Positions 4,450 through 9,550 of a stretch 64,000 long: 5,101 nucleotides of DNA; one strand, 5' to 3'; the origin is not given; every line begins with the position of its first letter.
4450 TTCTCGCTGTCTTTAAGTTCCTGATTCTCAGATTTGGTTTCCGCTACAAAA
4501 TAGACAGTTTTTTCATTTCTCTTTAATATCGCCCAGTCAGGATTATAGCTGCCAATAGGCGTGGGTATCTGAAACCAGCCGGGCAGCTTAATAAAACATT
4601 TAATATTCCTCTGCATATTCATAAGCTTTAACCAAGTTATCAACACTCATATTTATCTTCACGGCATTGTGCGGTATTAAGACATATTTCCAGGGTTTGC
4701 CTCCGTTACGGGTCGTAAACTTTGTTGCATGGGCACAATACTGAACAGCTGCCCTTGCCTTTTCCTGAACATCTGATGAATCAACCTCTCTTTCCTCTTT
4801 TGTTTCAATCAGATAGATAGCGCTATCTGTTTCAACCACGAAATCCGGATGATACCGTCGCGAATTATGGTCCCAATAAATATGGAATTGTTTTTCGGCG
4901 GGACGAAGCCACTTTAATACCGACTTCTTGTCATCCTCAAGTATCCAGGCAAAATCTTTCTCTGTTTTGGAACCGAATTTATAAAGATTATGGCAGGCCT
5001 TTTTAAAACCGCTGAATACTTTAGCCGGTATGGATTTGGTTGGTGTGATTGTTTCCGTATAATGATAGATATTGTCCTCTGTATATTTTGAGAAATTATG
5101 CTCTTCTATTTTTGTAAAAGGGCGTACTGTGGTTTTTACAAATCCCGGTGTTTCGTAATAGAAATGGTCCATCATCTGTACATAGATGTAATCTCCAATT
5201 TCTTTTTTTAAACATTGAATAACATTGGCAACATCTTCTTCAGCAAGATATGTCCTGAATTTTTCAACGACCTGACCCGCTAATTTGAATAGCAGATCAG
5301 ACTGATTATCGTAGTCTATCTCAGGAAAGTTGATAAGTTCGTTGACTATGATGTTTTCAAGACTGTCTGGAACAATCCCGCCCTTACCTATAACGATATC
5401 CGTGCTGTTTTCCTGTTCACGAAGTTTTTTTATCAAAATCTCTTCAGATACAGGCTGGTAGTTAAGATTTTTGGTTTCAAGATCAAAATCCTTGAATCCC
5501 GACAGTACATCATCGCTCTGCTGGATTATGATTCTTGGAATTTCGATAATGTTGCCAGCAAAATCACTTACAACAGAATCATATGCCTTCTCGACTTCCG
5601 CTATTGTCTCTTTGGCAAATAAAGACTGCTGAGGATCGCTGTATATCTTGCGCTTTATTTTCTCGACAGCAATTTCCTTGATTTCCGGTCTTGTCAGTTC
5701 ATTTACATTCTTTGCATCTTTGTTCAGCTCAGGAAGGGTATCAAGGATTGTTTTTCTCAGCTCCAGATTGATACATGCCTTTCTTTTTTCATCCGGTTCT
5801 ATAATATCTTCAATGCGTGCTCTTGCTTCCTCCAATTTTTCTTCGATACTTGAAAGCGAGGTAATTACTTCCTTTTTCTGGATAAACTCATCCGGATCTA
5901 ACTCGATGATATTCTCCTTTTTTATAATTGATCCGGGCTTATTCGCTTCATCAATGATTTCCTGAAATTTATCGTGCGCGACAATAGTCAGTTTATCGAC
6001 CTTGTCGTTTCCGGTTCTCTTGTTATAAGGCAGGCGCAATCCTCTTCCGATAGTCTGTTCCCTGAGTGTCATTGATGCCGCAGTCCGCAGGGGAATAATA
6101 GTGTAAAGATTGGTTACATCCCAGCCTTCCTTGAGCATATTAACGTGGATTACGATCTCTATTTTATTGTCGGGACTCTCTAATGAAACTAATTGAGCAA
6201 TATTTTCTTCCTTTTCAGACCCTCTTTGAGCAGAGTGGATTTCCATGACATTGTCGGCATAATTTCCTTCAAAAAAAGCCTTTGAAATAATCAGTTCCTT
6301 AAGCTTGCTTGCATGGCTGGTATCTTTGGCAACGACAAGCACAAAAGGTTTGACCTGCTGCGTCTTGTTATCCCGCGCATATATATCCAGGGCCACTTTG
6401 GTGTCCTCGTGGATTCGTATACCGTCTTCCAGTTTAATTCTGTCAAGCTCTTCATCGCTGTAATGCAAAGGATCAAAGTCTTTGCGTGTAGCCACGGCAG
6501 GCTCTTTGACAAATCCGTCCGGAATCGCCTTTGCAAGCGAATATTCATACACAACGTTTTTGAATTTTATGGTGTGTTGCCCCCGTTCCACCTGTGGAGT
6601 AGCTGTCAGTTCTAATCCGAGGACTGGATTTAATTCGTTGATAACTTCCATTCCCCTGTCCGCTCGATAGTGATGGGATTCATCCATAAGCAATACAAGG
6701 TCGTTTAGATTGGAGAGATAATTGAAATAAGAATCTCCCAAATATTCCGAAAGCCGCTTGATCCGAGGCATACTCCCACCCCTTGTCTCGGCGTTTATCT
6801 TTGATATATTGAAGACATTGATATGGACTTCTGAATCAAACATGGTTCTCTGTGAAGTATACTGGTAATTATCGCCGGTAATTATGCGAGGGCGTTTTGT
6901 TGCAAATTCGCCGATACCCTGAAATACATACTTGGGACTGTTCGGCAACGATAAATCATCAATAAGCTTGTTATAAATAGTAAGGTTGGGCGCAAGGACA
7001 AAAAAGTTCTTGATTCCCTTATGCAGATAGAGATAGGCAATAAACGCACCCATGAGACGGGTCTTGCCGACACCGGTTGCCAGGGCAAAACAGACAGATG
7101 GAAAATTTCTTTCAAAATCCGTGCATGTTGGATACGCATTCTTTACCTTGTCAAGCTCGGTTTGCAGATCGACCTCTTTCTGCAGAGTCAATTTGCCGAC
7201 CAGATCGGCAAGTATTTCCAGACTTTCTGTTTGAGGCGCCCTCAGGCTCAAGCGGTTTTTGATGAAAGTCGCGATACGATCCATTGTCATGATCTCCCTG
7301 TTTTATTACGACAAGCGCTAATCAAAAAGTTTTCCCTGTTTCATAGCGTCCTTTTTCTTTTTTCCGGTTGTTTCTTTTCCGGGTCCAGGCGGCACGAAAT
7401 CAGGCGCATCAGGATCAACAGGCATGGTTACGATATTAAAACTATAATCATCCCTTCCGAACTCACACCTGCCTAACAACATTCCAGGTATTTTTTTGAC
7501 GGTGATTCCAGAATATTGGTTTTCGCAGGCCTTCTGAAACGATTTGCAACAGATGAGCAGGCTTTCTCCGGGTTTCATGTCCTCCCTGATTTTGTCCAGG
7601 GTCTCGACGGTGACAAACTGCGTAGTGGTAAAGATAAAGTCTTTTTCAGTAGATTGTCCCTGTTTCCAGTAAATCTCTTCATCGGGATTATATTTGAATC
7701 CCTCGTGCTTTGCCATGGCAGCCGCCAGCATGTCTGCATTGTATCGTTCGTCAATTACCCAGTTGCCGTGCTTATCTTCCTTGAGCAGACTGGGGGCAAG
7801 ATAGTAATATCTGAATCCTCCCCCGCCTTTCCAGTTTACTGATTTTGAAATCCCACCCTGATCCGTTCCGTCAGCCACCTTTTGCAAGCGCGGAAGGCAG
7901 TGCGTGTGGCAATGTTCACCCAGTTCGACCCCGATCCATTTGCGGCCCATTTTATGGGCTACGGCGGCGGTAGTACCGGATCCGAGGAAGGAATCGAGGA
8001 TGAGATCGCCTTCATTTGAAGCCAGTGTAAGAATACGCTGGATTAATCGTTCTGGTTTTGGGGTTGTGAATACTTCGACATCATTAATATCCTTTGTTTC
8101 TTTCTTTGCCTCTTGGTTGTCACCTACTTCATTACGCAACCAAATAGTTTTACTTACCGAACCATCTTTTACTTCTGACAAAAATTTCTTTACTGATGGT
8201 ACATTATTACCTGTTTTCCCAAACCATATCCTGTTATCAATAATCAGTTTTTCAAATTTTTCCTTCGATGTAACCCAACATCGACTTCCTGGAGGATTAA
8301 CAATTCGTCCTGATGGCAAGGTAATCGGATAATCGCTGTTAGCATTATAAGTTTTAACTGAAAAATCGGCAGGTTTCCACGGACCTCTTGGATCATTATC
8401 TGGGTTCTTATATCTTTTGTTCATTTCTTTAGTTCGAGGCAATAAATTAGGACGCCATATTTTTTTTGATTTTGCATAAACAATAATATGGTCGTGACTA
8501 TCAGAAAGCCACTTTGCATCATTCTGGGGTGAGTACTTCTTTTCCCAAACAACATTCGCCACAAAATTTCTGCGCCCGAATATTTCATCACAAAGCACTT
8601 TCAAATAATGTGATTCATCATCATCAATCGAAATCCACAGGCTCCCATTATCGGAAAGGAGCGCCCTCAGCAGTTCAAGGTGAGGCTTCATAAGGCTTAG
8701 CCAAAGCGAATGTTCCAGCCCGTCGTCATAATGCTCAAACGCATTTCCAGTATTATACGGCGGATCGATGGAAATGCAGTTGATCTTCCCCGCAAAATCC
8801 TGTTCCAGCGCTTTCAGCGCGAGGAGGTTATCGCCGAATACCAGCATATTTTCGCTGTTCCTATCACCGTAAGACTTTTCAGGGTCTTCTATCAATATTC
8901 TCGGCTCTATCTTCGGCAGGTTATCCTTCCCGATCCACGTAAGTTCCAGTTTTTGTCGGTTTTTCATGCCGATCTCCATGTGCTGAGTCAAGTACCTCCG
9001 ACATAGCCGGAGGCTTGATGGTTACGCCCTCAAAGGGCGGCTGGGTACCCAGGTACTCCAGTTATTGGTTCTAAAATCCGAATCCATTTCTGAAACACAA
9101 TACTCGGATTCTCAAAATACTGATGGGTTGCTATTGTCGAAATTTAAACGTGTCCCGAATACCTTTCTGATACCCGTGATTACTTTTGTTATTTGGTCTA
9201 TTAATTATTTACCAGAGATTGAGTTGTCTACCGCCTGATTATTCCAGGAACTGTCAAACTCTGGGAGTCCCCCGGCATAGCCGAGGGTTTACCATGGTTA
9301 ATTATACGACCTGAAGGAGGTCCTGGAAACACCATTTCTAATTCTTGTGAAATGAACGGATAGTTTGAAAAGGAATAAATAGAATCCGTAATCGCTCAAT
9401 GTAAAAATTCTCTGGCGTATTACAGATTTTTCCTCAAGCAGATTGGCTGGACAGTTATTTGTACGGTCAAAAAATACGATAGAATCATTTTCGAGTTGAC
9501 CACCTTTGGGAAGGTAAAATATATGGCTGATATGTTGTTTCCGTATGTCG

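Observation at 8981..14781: Two copies of a 0.32-kb non-coding element with same-strand sub-terminal hairpins bracket a 5.1-kb segment (PATE-like or structured RNA)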

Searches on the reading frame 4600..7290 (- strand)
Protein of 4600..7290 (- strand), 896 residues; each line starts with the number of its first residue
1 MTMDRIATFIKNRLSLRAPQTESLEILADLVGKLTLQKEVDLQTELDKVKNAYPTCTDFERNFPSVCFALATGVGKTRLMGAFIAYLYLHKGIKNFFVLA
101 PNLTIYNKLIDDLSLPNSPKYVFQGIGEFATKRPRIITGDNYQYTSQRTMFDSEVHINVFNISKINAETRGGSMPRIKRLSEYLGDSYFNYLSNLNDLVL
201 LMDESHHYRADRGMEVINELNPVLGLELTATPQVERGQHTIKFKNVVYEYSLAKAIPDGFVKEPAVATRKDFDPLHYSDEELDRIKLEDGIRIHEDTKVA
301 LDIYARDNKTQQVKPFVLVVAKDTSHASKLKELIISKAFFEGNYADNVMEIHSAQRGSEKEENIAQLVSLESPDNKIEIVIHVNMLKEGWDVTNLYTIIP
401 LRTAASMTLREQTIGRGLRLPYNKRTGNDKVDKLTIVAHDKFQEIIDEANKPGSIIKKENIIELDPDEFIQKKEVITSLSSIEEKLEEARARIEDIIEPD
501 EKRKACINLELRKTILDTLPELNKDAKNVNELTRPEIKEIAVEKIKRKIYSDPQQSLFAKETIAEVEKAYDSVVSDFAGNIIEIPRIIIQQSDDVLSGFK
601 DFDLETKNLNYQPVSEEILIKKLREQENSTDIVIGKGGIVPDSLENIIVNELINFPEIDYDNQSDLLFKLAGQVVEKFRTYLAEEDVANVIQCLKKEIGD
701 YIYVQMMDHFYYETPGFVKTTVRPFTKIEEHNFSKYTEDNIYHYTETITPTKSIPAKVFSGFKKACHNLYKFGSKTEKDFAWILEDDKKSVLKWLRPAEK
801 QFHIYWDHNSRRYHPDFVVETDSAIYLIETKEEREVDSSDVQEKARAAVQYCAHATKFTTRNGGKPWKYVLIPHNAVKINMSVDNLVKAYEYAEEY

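Call 7: search_protein_families(library=pfam, proteins=[window:4600-7290:-], max_evalue=0.01)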
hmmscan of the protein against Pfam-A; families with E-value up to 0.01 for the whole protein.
window:4600-7290:- (896 aa): 3 families
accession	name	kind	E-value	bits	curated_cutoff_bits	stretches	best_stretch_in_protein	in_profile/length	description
PF04851.21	ResIII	-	3.9e-21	76.1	22.5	1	45-233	20-163/164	Type III restriction enzyme, res subunit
PF00271.37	Helicase_C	-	6e-05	23.7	23.5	1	317-419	18-108/110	Helicase conserved C-terminal domain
PF08722.17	Tn7_TnsA-like_N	-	8e-05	23.6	26.5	1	809-854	23-75/85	TnsA-like endonuclease N terminal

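Call 39: search_protein_families(library=padloc, proteins=[window:4600-7290:-], max_evalue=0.01)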
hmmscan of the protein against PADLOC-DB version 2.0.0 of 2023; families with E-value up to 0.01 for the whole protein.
window:4600-7290:- (896 aa): 9 families
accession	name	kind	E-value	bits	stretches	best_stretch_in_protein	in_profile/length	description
PDLC03648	REase_III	-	4.7e-188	625.1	2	84-468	2-402/871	Type III restriction enzyme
PDLC03647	REase_III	-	4.4e-18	62.8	1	366-448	499-581/989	Type III restriction enzyme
PDLC03650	REase_III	-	1.1e-13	48.5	1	188-432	217-433/898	Type III restriction enzyme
PDLC03651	REase_III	-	3.1e-12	43.4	2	360-423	392-461/873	Type III restriction enzyme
PDLC03649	REase_III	-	3.5e-08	29.8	1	380-425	498-543/973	Type III restriction enzyme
PDLC03653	REase_III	-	6e-08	29.3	1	198-441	261-490/883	Type III restriction enzyme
PDLC03659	mREase_IV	-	1e-05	21.7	1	199-420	338-553/945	Type IV methyl-directed restriction enzyme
PDLC03047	REase_I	-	1.4e-05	21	1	318-459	608-743/1107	Type I restriction enzyme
PDLC04786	PDC-S01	-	0.00013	18.9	1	798-878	353-430/439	-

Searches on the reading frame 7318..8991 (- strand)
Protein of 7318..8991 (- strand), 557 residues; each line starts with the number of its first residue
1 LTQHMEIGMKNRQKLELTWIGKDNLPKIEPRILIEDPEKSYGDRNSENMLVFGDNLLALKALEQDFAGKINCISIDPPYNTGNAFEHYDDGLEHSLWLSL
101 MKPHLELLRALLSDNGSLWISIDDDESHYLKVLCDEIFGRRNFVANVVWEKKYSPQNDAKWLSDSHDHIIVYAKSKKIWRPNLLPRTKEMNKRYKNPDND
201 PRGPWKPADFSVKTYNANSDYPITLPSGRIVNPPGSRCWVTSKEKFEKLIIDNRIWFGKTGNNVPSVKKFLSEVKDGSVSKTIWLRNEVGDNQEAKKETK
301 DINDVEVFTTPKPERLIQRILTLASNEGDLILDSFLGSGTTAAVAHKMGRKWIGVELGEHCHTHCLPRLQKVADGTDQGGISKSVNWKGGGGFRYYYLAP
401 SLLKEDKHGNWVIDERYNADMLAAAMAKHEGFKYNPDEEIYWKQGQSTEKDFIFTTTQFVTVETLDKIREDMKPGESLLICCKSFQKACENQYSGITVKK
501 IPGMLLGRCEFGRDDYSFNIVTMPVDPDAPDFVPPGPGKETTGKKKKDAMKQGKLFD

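Call 7: search_protein_families(library=pfam, proteins=[window:7318-8991:-], max_evalue=0.01)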
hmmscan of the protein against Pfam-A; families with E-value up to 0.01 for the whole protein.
window:7318-8991:- (557 aa): 1 family
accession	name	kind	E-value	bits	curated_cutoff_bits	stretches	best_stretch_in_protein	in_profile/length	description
PF01555.25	N6_N4_Mtase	-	9.6e-50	170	26.7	1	70-361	1-215/221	DNA methylase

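Call 39: search_protein_families(library=padloc, proteins=[window:7318-8979:-], max_evalue=0.01)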
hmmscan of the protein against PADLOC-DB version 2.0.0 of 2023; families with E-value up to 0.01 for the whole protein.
window:7318-8979:- (553 aa): 66 families (the best 25 are shown)
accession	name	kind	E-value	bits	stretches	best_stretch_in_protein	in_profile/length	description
PDLC03636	MTase_III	-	6.6e-200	663.7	1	5-527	1-565/575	Type III methyltransferase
PDLC03644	MTase_III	-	1.3e-135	451.2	1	13-404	4-431/542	Type III methyltransferase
PDLC03637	MTase_III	-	4.4e-91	304.1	1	3-340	76-434/513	Type III methyltransferase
PDLC03634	MTase_III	-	2.2e-87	292.4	2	87-358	167-449/621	Type III methyltransferase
PDLC03635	MTase_III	-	1.2e-78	263.5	2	40-177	215-356/708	Type III methyltransferase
PDLC03638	MTase_III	-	3.4e-71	238.6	1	43-405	380-725/816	Type III methyltransferase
PDLC03641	MTase_III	-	1.8e-70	236.3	2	89-342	180-429/657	Type III methyltransferase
PDLC03640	MTase_III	-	1.5e-51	173.6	3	188-371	254-449/654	Type III methyltransferase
PDLC03642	MTase_III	-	6e-50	168.4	1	28-342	65-380/528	Type III methyltransferase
PDLC03354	MTase_II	-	3.7e-44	149.4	1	31-366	40-383/425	Type II methyltransferase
PDLC03300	MTase_II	-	3.1e-35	119.7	2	82-173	77-165/302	Type II methyltransferase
PDLC03643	MTase_III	-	2.8e-34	117.1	1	97-340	1-247/465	Type III methyltransferase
PDLC03639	MTase_III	-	4.6e-33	112.4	2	38-240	82-290/639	Type III methyltransferase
PDLC03633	MTase_III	-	5.4e-30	102.6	3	303-368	291-356/616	Type III methyltransferase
PDLC03371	MTase_II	-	4.8e-29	99.7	2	259-367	155-254/260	Type II methyltransferase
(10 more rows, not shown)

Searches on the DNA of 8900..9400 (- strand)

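Call 56: search_rna_families(source=window, start=8900, end=9400, threshold=evalue, max_evalue=10)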
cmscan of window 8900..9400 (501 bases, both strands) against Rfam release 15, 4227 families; matches with E-value up to 10: 3.
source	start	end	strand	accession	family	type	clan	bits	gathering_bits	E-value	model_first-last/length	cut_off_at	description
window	9059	9122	+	RF00607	SNORD98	Gene; snRNA; snoRNA; CD-box;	-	20.4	50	0.21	1-65/65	no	Small nucleolar RNA SNORD98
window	9356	9396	+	RF01114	TMV_UPD-PK1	Cis-reg;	-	15.2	33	4.5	1-22/22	no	Pseudoknot of upstream pseudoknot domain (UPD) of the 3'UTR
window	9019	9070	+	RF02806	PyrR208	Gene; snRNA; snoRNA; HACA-box;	-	12.4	64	8.3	1-60/60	no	Pyrobaculum sRNA 208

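Call 82: build_rna_model(alignment_id=A2, structure=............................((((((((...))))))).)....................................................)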
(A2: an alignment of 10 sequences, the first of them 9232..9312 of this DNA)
Model R1 built from alignment A2 (10 sequences, 100 columns); structure: as given.
model positions 81; base pairs 8; branch points 0; effective number of sequences 3.56; information 0.7 bits per position. Calibrated on 0.2 Mb of random sequence (short: E-values are rough).
structure used (alignment columns):
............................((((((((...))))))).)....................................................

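Call 83: search_with_rna_model(model_id=R1, sources=[window, L011, L013, L022, L023, L024, L025, L026, L027, L028, L030, L031, L032, L033, L019, L006, L037], max_evalue=1)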
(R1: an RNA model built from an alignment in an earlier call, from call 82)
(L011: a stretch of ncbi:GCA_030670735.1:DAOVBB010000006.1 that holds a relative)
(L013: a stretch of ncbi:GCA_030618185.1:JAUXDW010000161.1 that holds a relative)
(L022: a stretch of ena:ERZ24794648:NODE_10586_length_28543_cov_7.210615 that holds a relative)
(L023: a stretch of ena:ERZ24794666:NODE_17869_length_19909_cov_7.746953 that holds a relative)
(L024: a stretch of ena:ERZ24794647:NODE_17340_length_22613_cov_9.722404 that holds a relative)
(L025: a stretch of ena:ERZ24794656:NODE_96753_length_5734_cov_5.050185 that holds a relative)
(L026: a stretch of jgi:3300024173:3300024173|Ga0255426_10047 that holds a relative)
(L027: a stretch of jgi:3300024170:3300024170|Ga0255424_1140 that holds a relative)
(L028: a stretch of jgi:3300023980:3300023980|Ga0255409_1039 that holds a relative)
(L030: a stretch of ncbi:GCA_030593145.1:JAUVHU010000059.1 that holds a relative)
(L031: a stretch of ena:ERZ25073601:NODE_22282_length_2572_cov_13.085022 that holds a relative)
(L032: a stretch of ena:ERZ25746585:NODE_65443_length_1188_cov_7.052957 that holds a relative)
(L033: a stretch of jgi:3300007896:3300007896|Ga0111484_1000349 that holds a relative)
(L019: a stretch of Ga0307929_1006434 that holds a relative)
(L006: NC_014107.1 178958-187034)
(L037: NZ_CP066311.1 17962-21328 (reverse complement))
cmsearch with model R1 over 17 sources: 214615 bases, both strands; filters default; matches with E-value up to 1: 8.
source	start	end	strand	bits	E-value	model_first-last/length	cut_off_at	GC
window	14709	14786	-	86.7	1.5e-16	1-81/81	no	0.5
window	9232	9309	-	83.5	8.1e-16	1-81/81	no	0.5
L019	4046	4127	+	69.2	1.5e-12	1-81/81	no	0.52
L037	3305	3367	-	52.8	7.6e-09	21-81/81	5'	0.62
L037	1509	1528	-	23.7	0.031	23-42/81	no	0.8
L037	3347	3366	+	22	0.075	23-42/81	no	0.8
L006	4006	4025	-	20.9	0.13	23-42/81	no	0.75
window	14724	14799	+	20.2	0.2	1-81/81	no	0.47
